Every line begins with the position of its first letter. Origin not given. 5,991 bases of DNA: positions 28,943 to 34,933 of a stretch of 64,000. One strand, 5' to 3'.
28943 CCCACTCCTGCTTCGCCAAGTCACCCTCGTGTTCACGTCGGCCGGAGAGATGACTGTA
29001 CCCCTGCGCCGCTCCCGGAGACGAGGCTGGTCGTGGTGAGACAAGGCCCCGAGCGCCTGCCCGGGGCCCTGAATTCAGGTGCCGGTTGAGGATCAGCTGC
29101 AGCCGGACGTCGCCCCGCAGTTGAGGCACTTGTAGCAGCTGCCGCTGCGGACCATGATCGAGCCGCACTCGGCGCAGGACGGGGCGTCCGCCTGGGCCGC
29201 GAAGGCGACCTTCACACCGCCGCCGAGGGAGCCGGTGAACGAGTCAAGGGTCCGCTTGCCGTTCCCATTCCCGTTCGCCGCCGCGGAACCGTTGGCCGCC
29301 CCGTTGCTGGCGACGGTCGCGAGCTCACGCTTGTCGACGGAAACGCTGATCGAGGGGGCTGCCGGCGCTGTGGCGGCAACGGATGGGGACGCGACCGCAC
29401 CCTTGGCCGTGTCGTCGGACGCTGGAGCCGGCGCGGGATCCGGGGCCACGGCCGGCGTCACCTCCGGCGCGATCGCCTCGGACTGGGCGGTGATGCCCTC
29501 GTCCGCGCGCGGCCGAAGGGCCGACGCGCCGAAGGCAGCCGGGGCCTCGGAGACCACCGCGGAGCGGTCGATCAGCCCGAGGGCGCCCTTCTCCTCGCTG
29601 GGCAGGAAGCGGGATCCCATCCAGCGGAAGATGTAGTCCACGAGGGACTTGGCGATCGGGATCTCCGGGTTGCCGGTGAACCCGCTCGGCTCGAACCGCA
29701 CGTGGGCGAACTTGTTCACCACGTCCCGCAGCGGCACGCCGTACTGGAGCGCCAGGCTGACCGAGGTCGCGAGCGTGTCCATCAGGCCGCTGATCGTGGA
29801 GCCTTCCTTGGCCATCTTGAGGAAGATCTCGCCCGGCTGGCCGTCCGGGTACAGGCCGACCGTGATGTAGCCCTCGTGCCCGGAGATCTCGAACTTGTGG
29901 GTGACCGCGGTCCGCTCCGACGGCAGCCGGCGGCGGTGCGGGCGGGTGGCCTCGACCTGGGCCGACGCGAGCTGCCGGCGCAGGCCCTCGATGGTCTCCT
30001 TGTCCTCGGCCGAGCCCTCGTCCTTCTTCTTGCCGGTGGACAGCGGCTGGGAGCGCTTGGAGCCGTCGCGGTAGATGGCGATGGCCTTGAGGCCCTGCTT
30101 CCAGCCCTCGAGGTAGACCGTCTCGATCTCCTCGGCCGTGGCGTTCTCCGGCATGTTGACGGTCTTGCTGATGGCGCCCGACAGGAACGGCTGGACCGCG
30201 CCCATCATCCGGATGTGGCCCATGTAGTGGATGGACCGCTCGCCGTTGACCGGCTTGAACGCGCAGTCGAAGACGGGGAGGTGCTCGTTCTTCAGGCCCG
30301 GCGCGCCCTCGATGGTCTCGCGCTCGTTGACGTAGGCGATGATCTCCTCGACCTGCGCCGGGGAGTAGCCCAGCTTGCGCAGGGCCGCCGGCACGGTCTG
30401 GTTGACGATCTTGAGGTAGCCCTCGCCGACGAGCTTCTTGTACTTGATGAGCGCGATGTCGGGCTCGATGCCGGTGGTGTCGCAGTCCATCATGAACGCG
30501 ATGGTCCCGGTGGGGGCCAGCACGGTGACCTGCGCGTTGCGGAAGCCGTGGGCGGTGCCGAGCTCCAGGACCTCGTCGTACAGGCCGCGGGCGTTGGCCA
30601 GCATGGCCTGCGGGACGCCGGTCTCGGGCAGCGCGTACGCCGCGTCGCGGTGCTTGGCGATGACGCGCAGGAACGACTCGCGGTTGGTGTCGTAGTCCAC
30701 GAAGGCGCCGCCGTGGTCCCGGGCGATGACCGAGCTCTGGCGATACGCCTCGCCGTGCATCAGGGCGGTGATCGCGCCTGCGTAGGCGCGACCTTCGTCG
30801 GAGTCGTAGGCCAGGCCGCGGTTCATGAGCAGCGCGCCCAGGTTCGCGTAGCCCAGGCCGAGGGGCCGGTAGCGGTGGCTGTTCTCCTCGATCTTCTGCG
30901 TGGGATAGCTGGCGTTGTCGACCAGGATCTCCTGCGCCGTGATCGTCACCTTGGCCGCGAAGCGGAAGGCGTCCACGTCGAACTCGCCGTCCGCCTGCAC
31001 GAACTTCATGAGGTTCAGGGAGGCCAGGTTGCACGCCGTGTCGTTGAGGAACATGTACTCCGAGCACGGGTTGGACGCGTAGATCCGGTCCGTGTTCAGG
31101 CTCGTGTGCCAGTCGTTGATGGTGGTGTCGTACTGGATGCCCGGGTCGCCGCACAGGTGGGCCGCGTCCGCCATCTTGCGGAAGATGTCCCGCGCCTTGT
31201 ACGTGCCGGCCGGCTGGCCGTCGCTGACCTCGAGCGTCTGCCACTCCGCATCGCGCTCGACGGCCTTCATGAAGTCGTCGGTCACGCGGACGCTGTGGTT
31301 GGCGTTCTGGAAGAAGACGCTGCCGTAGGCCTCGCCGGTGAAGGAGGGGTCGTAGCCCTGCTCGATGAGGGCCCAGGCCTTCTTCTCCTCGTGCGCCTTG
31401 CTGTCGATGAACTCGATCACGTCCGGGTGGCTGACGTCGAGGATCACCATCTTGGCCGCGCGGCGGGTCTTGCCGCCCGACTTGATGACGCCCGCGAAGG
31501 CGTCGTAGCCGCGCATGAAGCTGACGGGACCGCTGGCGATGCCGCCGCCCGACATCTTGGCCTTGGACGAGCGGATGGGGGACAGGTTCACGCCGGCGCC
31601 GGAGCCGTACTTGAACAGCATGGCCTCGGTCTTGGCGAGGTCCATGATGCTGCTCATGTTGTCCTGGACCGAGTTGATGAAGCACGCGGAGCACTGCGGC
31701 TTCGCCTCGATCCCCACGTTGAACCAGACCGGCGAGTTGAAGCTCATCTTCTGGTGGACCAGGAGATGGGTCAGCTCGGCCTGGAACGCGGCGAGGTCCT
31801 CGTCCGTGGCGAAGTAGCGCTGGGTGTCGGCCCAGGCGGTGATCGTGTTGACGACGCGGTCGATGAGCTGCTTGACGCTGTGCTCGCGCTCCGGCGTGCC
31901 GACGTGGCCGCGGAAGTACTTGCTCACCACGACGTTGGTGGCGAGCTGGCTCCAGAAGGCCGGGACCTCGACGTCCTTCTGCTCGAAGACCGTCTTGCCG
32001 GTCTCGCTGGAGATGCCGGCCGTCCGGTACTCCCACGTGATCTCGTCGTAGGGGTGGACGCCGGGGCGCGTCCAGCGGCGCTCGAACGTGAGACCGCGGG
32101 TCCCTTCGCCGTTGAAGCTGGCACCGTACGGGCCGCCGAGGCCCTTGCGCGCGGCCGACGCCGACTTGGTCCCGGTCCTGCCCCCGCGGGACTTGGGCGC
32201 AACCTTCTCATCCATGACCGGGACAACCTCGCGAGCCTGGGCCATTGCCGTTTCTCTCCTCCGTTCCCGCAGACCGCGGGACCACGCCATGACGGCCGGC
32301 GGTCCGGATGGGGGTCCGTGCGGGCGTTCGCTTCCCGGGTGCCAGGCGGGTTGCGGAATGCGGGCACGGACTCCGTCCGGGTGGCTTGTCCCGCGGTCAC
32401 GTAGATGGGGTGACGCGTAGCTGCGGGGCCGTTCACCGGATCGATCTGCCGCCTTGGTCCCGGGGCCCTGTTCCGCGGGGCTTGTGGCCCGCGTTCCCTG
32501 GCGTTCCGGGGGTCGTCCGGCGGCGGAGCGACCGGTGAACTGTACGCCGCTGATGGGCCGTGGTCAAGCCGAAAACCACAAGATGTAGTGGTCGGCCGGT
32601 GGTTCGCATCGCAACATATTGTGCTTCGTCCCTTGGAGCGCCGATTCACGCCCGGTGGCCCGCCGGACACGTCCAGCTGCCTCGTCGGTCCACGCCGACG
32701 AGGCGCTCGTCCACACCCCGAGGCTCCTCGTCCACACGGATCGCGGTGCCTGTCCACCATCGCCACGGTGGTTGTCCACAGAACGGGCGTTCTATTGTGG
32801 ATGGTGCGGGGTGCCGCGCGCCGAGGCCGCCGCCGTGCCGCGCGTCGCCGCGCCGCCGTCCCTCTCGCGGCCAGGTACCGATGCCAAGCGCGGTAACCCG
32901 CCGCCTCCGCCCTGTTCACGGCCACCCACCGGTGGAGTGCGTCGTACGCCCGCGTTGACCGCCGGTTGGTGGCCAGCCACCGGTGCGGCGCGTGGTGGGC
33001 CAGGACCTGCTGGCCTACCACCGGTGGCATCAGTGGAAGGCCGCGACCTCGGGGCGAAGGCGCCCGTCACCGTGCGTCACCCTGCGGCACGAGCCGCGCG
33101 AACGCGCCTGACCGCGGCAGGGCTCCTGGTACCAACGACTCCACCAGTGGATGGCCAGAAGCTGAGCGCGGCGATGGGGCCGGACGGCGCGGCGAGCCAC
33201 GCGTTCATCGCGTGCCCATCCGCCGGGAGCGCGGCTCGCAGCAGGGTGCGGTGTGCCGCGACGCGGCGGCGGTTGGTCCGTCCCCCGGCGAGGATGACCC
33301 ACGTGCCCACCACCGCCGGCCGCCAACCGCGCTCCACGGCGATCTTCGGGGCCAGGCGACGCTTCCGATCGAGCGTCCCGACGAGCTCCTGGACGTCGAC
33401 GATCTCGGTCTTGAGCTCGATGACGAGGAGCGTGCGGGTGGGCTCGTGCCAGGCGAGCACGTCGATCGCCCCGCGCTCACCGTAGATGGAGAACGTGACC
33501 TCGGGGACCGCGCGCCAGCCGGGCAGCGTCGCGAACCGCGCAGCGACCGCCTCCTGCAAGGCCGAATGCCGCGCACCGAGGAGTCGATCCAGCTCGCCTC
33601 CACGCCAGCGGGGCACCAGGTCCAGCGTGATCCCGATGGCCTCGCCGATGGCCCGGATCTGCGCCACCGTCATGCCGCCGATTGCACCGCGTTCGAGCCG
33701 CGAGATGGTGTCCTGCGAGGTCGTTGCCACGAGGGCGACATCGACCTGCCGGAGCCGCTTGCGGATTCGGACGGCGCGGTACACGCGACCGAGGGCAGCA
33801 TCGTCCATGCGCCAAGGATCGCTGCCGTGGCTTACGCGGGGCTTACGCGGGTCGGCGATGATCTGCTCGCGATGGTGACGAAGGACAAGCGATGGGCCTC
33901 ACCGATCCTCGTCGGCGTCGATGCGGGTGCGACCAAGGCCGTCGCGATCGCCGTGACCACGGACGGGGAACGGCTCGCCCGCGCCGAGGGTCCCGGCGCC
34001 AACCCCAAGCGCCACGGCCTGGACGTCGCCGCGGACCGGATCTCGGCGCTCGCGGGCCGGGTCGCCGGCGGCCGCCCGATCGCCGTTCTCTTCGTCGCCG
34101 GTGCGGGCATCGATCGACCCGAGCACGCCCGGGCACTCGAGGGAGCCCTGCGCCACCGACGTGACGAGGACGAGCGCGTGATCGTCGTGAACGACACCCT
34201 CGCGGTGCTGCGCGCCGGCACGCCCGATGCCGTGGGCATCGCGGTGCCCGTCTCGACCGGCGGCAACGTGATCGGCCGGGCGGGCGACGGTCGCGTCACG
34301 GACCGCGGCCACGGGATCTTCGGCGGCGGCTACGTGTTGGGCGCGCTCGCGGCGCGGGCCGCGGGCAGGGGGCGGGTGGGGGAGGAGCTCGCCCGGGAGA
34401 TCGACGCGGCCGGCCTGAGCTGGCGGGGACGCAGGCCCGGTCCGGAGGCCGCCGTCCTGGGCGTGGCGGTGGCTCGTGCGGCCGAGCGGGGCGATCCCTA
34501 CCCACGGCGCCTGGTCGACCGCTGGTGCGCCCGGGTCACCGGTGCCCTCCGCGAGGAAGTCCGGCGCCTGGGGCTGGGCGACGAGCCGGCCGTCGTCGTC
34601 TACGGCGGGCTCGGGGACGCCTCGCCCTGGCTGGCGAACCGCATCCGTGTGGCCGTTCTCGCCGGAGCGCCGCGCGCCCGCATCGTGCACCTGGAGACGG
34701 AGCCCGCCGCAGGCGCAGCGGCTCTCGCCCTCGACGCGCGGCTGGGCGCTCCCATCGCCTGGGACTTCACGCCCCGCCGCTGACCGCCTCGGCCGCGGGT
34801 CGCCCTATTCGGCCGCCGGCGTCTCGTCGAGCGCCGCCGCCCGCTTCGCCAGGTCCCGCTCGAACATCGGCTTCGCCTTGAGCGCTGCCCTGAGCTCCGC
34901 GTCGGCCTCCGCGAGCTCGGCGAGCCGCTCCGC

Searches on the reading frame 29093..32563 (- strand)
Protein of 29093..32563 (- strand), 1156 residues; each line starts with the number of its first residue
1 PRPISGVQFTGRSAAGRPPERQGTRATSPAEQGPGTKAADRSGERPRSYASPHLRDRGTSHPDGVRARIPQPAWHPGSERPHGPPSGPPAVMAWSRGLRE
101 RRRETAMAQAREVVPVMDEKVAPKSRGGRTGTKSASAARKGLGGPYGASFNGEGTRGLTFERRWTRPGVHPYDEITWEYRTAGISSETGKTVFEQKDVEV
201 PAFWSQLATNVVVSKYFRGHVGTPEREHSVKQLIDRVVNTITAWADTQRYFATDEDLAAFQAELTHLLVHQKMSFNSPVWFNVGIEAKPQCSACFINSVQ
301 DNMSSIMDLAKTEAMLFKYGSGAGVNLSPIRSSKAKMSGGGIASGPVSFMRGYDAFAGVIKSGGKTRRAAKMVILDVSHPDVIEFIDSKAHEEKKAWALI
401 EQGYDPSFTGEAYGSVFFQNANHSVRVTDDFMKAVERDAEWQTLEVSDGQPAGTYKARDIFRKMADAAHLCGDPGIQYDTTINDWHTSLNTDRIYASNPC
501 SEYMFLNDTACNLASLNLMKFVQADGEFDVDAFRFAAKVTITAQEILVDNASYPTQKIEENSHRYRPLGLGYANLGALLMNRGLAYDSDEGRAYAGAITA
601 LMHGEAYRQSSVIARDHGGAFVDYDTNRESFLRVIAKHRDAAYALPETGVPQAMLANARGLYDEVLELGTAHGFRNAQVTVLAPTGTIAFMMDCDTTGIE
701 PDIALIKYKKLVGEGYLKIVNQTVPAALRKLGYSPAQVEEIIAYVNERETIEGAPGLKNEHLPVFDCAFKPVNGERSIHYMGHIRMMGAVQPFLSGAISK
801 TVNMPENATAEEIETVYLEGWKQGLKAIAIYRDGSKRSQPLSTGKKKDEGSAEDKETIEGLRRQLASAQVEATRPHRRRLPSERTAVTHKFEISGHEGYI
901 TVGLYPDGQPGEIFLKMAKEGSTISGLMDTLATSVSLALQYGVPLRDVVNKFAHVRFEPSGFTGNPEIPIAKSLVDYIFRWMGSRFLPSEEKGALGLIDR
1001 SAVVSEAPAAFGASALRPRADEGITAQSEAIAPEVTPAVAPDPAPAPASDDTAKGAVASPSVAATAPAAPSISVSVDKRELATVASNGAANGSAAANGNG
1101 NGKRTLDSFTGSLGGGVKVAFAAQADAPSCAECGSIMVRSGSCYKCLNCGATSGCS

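Call 6: search_protein_families(library=pfam, proteins=[window:29093-32563:-])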
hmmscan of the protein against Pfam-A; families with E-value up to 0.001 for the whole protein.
window:29093-32563:- (1156 aa): 3 families
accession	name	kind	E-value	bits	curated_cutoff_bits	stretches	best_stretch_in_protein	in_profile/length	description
PF02867.20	Ribonuc_red_lgC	-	1.9e-138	462.8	23.9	1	292-831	1-523/523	Ribonucleotide reductase, barrel domain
PF08471.15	Ribonuc_red_2_N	-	8.7e-22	77.7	27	1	188-271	1-103/103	Class II vitamin B12-dependent ribonucleotide reductase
PF12637.14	TSCPD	-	4.7e-12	46.5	22.8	1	895-982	10-84/88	TSCPD domain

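Call 9: find_related_loci(query=window:29093-32290:-, collection=genome_contigs, flank=4000)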
Query window:29093-32290:- (1065 aa) in genome_contigs; peptide patterns used: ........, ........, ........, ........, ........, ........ (x = any residue, [..] = any of these).
600 stretches matched a pattern (row limit reached: there are more); 595 encode a relative of the query (tblastn E <= 1e-3); the best 80 are kept; 80 distinct loci.
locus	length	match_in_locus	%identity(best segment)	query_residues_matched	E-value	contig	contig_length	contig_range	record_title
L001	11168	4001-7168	86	13-1065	0e+0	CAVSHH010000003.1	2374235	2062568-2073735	MAG: uncultured Chloroflexia bacterium isolate MFD05684.bin.1.417 genome assembly, contig: contig_20563, whole genome sh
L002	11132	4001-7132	75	29-1065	0e+0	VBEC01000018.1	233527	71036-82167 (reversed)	MAG: Chloroflexi bacterium isolate CF_16 14_1009_16_30cm_scaffold_15, whole genome shotgun sequence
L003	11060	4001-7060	75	46-1065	0e+0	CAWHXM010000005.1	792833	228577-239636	MAG: uncultured Chloroflexia bacterium isolate MFD02242.bin.2.56 genome assembly, contig: contig_721, whole genome shotg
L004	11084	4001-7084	75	48-1065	0e+0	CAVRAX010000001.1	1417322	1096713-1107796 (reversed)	MAG: uncultured Chloroflexia bacterium isolate MFD04944.bin.1.71 genome assembly, contig: contig_15953, whole genome sho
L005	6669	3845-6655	79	10-942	0e+0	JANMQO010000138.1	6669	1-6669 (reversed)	MAG: Chloroflexota bacterium isolate OTE_51_metabat_220 OTE_51_k141_36914, whole genome shotgun sequence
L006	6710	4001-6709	78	11-904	0e+0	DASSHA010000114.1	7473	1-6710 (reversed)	MAG TPA_asm: Candidatus Limnocylindrales bacterium isolate SMAG_U1047 k141_494685, whole genome shotgun sequence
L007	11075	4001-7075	73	23-1065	0e+0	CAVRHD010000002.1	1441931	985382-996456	MAG: uncultured Chloroflexia bacterium isolate MFD05521.bin.2.56 genome assembly, contig: contig_12267, whole genome sho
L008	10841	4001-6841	67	58-1065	0e+0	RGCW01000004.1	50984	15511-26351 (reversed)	MAG: Candidatus Aquidulcis sp. isolate WB6_2A_267 contig_100_3, whole genome shotgun sequence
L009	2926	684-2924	80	49-790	0e+0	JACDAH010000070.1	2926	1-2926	MAG: Chloroflexota bacterium isolate MGR_bin251 SD2897-2912_k127_4228734, whole genome shotgun sequence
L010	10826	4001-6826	78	2-917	0e+0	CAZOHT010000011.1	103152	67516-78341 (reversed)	MAG TPA_asm: uncultured Anaerolineaceae bacterium isolate SRP173033_co1_331 genome assembly, contig: NODE_263_length_103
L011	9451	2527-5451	62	66-1065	0e+0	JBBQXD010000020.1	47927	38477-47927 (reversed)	MAG: Candidatus Limnocylindria bacterium isolate Co_metawrap_2094 Cmw_2094_k141_3419937_length_47927_cov_15.9975, whole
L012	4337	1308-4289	61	65-1065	0e+0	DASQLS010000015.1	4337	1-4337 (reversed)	MAG TPA_asm: Candidatus Limnocylindrales bacterium isolate SMAG_U11944 k141_5048661, whole genome shotgun sequence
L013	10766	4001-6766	61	66-1065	0e+0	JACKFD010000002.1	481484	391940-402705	MAG: Spirochaetaceae bacterium isolate HK-STAS-MYXO-51 HK-STAS-MYXO-51_2, whole genome shotgun sequence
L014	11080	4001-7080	81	53-1065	0e+0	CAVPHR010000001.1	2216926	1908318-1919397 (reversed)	MAG: uncultured Chloroflexia bacterium isolate MFD10043.bin.2.10 genome assembly, contig: contig_26263, whole genome sho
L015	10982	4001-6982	59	12-1065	0e+0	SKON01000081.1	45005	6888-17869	MAG: Myxococcales bacterium isolate CSSed162cmA_33 CSSed16-2cmA-720, whole genome shotgun sequence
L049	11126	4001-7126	74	12-1065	0e+0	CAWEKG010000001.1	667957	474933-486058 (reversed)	MAG: uncultured Chloroflexia bacterium isolate MFD05942.bin.3.126 genome assembly, contig: contig_1175, whole genome sho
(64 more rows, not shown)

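Call 25: search_protein_families(library=pfam, proteins=[L001:1771-2394:+, L002:1280-3127:-, L003:2893-3450:-, L004:2333-3118:-, L006:355-3570:-, L007:2312-2917:+, L049:2734-3366:-, L049:1059-2885:-, L014:934-2145:-, L005:1597-2508:-], max_evalue=0.01)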
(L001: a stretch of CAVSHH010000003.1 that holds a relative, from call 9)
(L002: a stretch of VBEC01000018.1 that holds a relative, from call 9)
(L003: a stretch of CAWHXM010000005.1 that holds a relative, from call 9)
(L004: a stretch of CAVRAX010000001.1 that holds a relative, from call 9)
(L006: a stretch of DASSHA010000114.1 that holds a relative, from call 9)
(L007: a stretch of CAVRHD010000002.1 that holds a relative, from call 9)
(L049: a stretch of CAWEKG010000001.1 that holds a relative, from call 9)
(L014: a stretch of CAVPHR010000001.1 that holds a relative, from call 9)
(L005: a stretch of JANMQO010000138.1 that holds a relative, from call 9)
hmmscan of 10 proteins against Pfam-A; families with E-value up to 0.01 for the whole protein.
L001:1771-2394:+ (207 aa): 0 families

L002:1280-3127:- (615 aa): 1 family
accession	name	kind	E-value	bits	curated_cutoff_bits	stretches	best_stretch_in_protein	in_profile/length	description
PF00291.31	PALP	-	2e-44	152.5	35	1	240-578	4-295/295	Pyridoxal-phosphate dependent enzyme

L003:2893-3450:- (185 aa): 1 family
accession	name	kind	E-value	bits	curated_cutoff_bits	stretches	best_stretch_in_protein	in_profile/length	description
PF06738.18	ThrE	-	0.0072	16.2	26.3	1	94-137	106-149/241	Putative threonine/serine exporter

L004:2333-3118:- (261 aa): 4 families
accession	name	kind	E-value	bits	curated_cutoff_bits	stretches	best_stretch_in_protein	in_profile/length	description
PF01381.28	HTH_3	-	9.6e-11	42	23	1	18-72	1-54/55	Helix-turn-helix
PF13560.12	HTH_31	-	7.4e-08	33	27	1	13-71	1-59/64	Helix-turn-helix domain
PF13744.12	HTH_37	-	5.7e-06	26.5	27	1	18-72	23-77/80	Helix-turn-helix domain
PF13443.12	HTH_26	-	0.00096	19.8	22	1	22-70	6-54/63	Cro/C1-type HTH DNA-binding domain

L006:355-3570:- (1071 aa): 9 families
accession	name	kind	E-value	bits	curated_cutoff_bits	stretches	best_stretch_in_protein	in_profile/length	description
PF13185.12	GAF_2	-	2.1e-33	115.8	28.6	3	559-702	1-136/136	GAF domain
PF01590.32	GAF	-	2.7e-25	89.9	22.4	3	562-699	2-131/133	GAF domain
PF02518.31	HATPase_c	-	2.7e-21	76.5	26.4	1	949-1065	1-110/111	Histidine kinase-, DNA gyrase B-, and HSP90-like ATPase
PF13492.12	GAF_3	-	3.8e-18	66.6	27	3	395-531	1-124/129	GAF domain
PF00512.31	HisKA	-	2.3e-11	44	26.9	1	840-905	1-66/66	His Kinase A (phospho-acceptor) domain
PF13426.13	PAS_9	-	5e-06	27.2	27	1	725-833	1-103/103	PAS domain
PF13188.13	PAS_8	-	1.3e-05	25.4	21.8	1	716-767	2-51/65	PAS domain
PF00989.32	PAS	-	2.2e-05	24.9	22.6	1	716-830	2-112/113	PAS fold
PF08448.16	PAS_4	-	5.9e-05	23.7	23.1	1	724-835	4-109/110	PAS fold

L007:2312-2917:+ (201 aa): 3 families
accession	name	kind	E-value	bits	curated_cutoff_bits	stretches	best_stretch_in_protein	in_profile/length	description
PF04140.19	ICMT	-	2.3e-11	44.4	24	1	96-179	8-93/95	Isoprenylcysteine carboxyl methyltransferase (ICMT) family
PF04191.18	PEMT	-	4.8e-10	40.2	25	1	89-181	6-100/105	Phospholipid methyltransferase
PF06966.17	DUF1295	-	1.7e-05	24.9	20.4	1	111-154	145-186/235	Protein of unknown function (DUF1295)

L049:2734-3366:- (210 aa): 3 families
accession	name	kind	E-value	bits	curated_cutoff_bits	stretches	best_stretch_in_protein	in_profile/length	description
PF13508.13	Acetyltransf_7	-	0.00037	21.3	27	1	132-188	29-84/84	Acetyltransferase (GNAT) domain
PF00583.31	Acetyltransf_1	-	0.0033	18.1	20.7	1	125-186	51-116/116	Acetyltransferase (GNAT) family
PF13527.13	Acetyltransf_9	-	0.0043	17.5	25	0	133-188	73-126/127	Acetyltransferase (GNAT) domain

L049:1059-2885:- (608 aa): 0 families

L014:934-2145:- (403 aa): 9 families
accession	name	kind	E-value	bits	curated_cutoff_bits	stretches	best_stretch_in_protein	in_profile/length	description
PF00480.26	ROK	-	2.2e-55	188.7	22.9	1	102-393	2-292/294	ROK family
PF12802.13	MarR_2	-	1.3e-06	28.8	27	1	33-75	7-50/61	MarR family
PF01047.28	MarR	-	0.00028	21.2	24.6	1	35-74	7-46/59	MarR family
PF06224.18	AlkZ-like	-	0.00029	21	25.9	1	19-85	161-221/329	DNA glycosylase AlkZ-like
PF13545.12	HTH_Crp_2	-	0.00078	19.8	27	1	45-76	22-53/70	Crp-like helix-turn-helix domain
PF09339.16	HTH_IclR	-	0.0014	18.8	22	1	36-76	8-49/52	IclR helix-turn-helix domain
PF13412.12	HTH_24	-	0.0022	18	21.9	1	36-74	8-46/48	Winged helix-turn-helix DNA-binding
PF00325.26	Crp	-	0.0033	17.6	21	1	46-74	3-31/32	Bacterial regulatory proteins, crp family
PF25213.1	HVO_A0261_N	-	0.0074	16.6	35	0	29-79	9-58/86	HVO_A0261 N-terminal domain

L005:1597-2508:- (303 aa): 7 families
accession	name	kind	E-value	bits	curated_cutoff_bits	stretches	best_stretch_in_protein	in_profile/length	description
PF00005.33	ABC_tran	-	1.1e-36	126.9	25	1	86-233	3-136/137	ABC transporter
PF13304.12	AAA_21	-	3.6e-06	27.7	27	0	96-117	1-22/304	AAA domain, putative AbiEii toxin, Type IV TA system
PF03193.22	RsgA_GTPase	-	0.00032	21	30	1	93-122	105-134/174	RsgA GTPase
PF02463.25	SMC_N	-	0.00061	19.7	40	0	198-275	135-209/220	RecF/RecN/SMC N terminal domain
PF01926.29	MMR_HSR1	-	0.00096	19.7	21.9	1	97-122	2-26/113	50S ribosome-binding GTPase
PF13191.12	AAA_16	-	0.0039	18.1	32.6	0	90-250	18-158/167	AAA ATPase domain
PF13555.12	AAA_29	-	0.0056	16.8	27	0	91-111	19-39/61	P-loop containing region of AAA domain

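Call 54: find_encoding_contigs(protein=window:29093-32245:-, flank=3000, max_places=4)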
Protein window:29093-32245:- (1050 aa): no gene with exactly this product is on record in the collection.

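Call 55: find_encoding_contigs(protein=window:29093-32290:-, flank=3000, max_places=4)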
Protein window:29093-32290:- (1065 aa): no gene with exactly this product is on record in the collection.

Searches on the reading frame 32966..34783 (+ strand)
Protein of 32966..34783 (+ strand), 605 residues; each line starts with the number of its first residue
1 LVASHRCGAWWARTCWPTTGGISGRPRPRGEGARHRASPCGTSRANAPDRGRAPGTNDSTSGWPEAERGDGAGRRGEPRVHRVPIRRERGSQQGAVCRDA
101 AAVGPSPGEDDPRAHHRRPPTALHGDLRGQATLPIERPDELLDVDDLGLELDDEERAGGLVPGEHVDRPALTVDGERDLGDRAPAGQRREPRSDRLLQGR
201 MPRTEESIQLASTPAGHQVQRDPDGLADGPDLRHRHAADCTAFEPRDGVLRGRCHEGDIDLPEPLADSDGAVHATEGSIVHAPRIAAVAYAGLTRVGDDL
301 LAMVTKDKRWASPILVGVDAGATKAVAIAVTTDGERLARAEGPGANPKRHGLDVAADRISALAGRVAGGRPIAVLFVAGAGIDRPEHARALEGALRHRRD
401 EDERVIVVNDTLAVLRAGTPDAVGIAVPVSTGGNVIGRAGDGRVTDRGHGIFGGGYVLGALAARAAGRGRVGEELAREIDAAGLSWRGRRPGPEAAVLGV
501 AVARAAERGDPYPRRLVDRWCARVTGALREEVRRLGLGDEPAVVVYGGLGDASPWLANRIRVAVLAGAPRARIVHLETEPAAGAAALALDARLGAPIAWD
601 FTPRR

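Call 6: search_protein_families(library=pfam, proteins=[window:32966-34783:+])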
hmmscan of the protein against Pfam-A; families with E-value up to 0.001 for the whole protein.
window:32966-34783:+ (605 aa): 1 family
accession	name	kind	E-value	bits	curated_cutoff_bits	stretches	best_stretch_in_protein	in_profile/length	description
PF01869.26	BcrAD_BadFG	-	7.3e-10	39.3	31.5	1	316-588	1-271/271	BadF/BadG/BcrA/BcrD ATPase family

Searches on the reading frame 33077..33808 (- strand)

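Call 6: search_protein_families(library=pfam, proteins=[window:33077-33808:-])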
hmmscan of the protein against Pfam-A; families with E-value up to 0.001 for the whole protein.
window:33077-33808:- (243 aa): 2 families
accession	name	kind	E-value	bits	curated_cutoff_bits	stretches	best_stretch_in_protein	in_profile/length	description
PF13560.12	HTH_31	-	6.5e-06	26.8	27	1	5-68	1-64/64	Helix-turn-helix domain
PF01381.28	HTH_3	-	0.00089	19.7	23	0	11-64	2-54/55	Helix-turn-helix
